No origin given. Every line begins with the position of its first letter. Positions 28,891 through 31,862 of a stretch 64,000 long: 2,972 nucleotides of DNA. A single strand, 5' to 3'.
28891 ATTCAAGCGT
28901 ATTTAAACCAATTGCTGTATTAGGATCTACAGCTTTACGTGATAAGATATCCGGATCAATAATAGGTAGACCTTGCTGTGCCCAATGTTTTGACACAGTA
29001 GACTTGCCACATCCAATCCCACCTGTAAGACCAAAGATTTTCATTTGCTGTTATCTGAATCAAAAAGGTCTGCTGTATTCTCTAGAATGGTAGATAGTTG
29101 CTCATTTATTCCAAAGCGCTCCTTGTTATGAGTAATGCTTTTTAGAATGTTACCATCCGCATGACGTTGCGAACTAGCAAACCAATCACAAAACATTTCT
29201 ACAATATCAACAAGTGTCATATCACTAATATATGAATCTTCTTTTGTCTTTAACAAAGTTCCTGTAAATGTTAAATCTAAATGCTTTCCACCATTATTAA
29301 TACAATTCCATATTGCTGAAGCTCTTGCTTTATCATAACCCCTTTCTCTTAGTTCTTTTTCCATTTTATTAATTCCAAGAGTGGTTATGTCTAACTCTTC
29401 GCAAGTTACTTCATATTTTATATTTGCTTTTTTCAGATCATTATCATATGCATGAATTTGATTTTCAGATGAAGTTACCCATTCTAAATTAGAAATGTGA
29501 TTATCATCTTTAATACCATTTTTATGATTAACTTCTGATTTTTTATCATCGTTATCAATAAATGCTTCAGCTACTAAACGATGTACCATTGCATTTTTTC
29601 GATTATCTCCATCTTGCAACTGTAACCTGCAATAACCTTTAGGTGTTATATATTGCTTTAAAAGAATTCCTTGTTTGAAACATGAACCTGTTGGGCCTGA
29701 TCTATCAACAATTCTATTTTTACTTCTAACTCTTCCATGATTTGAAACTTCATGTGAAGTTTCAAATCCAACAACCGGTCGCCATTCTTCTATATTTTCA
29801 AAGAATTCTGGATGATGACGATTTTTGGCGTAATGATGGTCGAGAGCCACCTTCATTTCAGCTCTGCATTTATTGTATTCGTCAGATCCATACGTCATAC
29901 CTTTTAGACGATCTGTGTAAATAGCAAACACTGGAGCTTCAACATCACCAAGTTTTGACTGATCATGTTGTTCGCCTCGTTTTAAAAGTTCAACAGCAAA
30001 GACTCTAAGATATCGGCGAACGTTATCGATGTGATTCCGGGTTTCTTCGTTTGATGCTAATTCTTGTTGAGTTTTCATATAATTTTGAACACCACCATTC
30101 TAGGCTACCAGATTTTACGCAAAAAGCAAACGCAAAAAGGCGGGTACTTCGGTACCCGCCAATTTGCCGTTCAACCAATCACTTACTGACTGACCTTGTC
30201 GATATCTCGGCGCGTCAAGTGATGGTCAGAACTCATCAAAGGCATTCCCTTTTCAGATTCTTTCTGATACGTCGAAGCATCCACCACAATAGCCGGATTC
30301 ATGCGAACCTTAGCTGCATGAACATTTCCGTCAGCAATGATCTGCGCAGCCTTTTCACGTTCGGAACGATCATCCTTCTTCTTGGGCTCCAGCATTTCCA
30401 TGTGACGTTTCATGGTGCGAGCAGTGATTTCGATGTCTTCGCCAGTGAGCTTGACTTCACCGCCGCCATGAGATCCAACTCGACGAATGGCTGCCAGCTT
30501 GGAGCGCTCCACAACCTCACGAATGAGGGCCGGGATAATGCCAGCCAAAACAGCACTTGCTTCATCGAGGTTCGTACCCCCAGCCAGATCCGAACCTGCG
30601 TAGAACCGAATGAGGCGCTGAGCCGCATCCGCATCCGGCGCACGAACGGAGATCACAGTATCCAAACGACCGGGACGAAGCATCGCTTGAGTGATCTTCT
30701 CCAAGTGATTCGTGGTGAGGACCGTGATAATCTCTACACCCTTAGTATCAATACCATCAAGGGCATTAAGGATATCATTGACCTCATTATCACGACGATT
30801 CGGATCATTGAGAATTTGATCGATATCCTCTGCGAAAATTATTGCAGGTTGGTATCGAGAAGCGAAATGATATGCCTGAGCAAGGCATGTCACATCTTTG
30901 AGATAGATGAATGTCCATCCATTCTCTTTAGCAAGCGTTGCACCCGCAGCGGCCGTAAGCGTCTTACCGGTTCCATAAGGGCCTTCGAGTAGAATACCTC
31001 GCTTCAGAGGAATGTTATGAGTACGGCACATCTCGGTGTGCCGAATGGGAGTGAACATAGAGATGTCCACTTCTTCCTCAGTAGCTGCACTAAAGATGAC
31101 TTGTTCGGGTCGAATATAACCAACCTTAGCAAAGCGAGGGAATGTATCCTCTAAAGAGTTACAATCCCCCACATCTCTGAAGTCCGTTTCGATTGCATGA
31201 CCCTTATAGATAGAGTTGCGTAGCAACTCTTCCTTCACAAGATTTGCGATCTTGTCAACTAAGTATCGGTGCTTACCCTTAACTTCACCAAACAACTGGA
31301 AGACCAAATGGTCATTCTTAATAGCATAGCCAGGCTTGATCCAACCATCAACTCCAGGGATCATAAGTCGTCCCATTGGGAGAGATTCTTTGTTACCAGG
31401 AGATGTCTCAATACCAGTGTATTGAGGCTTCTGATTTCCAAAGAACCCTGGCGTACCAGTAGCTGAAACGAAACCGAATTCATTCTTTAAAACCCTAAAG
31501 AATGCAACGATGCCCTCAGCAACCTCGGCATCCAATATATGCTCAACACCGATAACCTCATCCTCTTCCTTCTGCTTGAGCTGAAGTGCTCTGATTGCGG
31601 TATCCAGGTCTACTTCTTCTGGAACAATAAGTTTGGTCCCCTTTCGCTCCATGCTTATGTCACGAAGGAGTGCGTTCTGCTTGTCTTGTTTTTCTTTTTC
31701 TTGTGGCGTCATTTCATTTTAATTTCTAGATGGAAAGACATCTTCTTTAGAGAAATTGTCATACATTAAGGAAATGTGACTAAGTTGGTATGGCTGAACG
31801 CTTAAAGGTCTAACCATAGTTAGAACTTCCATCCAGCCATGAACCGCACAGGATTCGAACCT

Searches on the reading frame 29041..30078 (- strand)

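Call 7: search_protein_families(library=pfam, proteins=[window:29041-30078:-], max_evalue=0.001)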
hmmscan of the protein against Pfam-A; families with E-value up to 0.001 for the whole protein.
window:29041-30078:- (345 aa): 3 families
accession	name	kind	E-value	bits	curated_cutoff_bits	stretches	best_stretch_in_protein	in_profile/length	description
PF18907.5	DUF5662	-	3.3e-31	108.5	27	2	7-98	3-94/156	Family of unknown function (DUF5662)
PF13392.12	HNH_3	-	1.2e-09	38.1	24.8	1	164-207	2-45/46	HNH endonuclease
PF07463.16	NUMOD4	-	2.1e-09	37.9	23.4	1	97-154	1-48/49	NUMOD4 motif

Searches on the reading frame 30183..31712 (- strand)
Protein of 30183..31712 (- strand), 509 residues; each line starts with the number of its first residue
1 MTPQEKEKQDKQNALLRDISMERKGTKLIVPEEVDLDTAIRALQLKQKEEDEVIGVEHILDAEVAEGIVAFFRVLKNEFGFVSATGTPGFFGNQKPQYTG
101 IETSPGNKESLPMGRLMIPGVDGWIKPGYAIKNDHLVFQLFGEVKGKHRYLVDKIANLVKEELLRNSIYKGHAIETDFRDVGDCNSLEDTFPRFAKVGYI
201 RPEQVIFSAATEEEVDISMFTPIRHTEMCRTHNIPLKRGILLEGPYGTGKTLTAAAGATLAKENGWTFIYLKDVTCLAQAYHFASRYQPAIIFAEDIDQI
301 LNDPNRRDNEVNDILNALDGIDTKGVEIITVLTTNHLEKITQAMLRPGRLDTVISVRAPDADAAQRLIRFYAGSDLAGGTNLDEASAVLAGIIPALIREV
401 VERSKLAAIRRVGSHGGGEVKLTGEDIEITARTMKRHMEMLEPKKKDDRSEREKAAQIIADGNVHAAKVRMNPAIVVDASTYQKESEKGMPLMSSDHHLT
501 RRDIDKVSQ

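Call 7: search_protein_families(library=pfam, proteins=[window:30183-31712:-], max_evalue=0.001)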
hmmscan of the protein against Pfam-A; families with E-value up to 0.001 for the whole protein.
window:30183-31712:- (509 aa): 3 families
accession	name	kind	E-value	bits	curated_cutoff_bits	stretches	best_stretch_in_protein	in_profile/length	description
PF00004.35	AAA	-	4.3e-14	53.5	21.2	1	240-356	1-129/131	ATPase family associated with various cellular activities (AAA)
PF20720.3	nSTAND3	-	1.7e-05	25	27.2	1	240-334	20-110/155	Novel STAND NTPase 3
PF13191.12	AAA_16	-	0.00043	21.3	32.6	0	237-306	24-88/167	AAA ATPase domain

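Call 43: search_protein_families(library=padloc, proteins=[window:30183-31712:-], max_evalue=0.01)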
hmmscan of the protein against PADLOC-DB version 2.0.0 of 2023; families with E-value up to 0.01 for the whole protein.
window:30183-31712:- (509 aa): 6 families
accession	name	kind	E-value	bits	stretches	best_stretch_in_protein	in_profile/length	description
PDLC02196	IetA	-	9.1e-11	39.8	2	288-410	180-303/374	-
PDLC02195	IetA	-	1.4e-08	32.4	1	204-409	105-317/395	-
PDLC00915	TRIP13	-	7.5e-06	23.6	1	314-369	168-221/302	TRIP13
PDLC04232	IetA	-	5.3e-05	20.8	1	219-369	98-256/330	-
PDLC04231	IetA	-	7.4e-05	20.7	1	233-368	113-256/262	-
PDLC00914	TRIP13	-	0.00046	17.7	0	311-368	172-227/302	TRIP13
